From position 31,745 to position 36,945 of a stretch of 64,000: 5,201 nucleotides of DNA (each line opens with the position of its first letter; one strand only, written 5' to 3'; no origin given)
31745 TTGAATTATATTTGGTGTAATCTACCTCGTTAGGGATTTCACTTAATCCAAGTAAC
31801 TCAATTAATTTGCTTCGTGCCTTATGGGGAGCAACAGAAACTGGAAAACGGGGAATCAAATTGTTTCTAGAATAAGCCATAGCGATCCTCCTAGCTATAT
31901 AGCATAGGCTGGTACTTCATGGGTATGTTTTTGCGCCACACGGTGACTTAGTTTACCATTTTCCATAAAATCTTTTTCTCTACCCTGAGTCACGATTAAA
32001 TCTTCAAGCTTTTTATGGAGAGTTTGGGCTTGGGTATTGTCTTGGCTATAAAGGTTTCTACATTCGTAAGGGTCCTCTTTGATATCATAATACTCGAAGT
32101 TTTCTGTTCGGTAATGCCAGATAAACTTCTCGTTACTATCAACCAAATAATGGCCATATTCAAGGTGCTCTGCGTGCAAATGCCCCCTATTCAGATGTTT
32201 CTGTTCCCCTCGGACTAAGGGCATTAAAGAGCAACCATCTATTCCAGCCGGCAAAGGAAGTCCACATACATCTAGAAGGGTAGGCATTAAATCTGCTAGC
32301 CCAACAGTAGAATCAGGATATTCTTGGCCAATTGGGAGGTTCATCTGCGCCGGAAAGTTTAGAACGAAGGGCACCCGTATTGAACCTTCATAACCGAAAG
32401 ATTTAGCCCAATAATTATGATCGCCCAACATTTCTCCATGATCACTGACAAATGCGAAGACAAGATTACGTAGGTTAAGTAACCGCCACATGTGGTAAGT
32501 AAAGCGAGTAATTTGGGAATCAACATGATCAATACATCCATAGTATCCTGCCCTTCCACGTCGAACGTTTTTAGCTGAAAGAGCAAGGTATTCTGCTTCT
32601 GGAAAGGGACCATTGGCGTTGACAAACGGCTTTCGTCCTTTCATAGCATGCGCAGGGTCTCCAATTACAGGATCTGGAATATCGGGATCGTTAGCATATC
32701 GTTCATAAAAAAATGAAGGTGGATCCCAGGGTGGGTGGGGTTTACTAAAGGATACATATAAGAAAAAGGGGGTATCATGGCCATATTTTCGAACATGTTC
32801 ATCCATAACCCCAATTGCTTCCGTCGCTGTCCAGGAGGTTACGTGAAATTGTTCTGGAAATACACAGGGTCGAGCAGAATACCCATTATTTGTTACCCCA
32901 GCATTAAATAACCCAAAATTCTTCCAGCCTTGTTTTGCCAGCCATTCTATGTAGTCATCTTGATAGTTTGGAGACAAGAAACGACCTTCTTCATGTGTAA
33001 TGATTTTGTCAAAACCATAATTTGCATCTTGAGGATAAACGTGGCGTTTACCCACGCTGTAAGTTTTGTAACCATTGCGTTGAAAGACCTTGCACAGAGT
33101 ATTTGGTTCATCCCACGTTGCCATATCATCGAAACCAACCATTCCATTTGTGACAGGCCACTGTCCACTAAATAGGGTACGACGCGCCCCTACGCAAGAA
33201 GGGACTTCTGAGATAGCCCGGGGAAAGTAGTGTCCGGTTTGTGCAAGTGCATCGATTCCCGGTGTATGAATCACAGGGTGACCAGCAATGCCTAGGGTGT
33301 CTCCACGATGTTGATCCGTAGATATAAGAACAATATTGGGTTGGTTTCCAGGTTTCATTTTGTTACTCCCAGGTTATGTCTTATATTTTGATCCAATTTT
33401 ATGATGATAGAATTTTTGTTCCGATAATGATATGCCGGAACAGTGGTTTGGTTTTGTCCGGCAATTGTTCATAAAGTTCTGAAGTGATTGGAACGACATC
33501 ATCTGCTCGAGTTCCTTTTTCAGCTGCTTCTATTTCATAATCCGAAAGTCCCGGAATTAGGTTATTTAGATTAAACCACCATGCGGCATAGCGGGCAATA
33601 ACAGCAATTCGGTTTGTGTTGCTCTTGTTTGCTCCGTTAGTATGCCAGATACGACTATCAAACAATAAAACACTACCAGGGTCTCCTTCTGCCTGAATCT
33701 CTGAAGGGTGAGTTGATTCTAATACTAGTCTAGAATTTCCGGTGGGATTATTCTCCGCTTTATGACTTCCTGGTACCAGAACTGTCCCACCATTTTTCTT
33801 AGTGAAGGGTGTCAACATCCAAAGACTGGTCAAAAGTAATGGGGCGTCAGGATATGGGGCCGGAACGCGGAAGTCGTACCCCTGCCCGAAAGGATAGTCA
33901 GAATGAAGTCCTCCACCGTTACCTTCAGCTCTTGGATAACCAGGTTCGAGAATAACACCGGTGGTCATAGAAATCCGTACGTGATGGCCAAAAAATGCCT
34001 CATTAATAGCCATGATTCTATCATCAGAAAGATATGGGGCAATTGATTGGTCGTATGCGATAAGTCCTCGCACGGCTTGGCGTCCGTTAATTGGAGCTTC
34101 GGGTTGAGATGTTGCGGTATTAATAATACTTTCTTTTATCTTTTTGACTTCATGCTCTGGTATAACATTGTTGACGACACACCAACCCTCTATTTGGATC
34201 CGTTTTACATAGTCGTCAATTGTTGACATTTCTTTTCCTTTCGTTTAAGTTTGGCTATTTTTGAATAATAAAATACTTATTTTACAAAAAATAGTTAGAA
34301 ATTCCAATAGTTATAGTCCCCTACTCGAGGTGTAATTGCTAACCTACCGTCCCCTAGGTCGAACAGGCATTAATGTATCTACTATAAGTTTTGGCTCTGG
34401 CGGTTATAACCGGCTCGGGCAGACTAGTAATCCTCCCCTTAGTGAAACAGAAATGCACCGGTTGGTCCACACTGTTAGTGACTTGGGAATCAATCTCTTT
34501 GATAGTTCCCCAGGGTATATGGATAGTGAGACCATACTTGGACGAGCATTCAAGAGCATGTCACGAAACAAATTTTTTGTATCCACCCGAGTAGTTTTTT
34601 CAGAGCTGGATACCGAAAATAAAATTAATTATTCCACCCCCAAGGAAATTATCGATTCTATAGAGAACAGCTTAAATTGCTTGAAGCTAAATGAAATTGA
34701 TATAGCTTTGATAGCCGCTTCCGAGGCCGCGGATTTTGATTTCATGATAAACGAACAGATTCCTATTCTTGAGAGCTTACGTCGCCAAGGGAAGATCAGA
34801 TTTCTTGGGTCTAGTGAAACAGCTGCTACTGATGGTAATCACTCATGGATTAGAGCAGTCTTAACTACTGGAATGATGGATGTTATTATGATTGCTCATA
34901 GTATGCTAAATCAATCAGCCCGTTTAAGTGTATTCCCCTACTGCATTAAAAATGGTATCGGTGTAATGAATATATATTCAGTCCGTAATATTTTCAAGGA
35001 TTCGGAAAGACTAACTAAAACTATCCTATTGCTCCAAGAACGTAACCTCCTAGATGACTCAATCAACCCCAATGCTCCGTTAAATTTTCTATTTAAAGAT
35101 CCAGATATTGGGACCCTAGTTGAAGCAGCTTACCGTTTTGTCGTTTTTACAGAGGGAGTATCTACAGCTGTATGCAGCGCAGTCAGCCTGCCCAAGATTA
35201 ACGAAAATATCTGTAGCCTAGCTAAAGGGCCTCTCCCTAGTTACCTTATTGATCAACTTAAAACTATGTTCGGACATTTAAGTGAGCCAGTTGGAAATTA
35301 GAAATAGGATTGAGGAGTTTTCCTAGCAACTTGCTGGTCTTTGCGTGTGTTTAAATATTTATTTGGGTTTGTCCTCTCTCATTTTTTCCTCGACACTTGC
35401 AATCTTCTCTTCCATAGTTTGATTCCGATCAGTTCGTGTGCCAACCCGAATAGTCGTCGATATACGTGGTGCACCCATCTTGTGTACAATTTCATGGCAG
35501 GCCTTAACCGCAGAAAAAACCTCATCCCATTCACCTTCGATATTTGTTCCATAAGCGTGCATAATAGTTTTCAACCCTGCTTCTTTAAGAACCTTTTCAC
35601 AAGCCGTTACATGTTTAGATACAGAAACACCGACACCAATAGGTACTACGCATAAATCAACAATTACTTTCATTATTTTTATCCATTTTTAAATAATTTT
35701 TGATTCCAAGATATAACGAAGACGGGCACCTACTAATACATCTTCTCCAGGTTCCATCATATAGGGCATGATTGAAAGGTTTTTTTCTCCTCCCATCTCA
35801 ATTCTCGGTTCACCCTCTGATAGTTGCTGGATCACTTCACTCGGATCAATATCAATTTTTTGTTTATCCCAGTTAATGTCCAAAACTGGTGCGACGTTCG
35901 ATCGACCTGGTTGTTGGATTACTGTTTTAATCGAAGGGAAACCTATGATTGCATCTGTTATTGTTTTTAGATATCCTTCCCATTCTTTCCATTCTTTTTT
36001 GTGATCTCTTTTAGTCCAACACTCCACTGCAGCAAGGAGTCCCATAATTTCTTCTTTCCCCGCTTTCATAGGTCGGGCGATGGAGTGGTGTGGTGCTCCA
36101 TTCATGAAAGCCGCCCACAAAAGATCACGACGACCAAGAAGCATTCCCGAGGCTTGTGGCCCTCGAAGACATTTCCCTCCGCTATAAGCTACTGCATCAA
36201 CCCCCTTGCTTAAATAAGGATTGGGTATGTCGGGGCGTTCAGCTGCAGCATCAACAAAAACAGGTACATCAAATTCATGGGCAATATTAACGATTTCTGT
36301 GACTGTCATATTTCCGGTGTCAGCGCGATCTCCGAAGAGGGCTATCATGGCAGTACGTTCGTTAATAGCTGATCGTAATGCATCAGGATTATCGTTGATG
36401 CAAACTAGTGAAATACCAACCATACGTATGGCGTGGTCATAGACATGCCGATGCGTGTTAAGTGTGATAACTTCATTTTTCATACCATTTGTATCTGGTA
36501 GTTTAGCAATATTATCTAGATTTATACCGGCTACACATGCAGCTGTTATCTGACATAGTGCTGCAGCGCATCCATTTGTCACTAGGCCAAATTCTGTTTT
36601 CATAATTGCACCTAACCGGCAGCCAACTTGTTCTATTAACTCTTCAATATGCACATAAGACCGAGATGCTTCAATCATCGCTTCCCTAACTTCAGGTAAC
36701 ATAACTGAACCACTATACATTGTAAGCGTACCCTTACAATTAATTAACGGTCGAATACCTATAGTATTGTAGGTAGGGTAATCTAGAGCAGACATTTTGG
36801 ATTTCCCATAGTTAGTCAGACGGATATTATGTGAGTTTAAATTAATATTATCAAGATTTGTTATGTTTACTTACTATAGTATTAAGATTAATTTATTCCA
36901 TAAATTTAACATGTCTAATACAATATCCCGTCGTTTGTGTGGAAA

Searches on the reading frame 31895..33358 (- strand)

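Call 43: search_protein_families(library=pfam, proteins=[window:31895-33358:-], max_evalue=0.00001)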
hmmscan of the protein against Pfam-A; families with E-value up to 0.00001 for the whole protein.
window:31895-33358:- (487 aa): 2 families
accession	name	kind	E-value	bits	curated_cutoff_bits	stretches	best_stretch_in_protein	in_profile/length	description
PF00884.28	Sulfatase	-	1.2e-37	130.3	25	1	7-366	1-300/301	Sulfatase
PF16347.10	SGSH_C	-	5.1e-21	75.9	29.3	1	312-454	1-151/154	N-sulphoglucosamine sulphohydrolase, C-terminal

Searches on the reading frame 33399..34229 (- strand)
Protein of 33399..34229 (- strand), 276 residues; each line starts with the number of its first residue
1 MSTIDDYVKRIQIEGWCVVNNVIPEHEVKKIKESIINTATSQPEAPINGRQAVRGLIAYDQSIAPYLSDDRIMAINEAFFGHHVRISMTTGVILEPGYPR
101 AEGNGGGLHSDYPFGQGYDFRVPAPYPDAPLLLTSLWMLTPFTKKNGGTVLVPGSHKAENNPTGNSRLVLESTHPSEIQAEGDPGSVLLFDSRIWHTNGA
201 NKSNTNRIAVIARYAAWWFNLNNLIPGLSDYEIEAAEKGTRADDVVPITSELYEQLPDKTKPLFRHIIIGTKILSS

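Call 43: search_protein_families(library=pfam, proteins=[window:33399-34229:-], max_evalue=0.00001)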
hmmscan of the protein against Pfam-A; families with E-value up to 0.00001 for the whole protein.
window:33399-34229:- (276 aa): 1 family
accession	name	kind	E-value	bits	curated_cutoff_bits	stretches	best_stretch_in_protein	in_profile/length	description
PF05721.19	PhyH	-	8e-19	69.2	22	1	71-208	70-212/213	Phytanoyl-CoA dioxygenase (PhyH)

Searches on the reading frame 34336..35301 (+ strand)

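Call 43: search_protein_families(library=pfam, proteins=[window:34336-35301:+], max_evalue=0.00001)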
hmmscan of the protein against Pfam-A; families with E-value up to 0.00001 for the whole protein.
window:34336-35301:+ (321 aa): 1 family
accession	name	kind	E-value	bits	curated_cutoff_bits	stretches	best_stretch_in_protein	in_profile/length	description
PF00248.27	Aldo_ket_red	-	1.1e-29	103.9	24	1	23-309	5-287/291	Aldo/keto reductase family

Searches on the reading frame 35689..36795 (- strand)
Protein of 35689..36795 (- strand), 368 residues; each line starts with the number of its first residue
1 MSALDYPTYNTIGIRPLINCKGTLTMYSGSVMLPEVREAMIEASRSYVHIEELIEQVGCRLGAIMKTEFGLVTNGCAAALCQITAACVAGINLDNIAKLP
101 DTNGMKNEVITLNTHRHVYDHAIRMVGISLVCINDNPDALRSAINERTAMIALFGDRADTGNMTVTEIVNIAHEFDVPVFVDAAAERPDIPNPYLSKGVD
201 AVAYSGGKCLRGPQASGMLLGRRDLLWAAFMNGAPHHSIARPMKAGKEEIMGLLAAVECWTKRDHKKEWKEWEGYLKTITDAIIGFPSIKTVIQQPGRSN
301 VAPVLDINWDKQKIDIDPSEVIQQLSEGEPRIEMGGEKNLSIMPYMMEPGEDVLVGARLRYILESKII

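Call 43: search_protein_families(library=pfam, proteins=[window:35689-36795:-], max_evalue=0.00001)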
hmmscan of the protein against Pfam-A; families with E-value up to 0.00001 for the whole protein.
window:35689-36795:- (368 aa): 1 family
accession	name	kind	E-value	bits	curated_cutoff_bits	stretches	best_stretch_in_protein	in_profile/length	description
PF00266.25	Aminotran_5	-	8.7e-08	32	21.5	1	137-227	129-219/371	Aminotransferase class-V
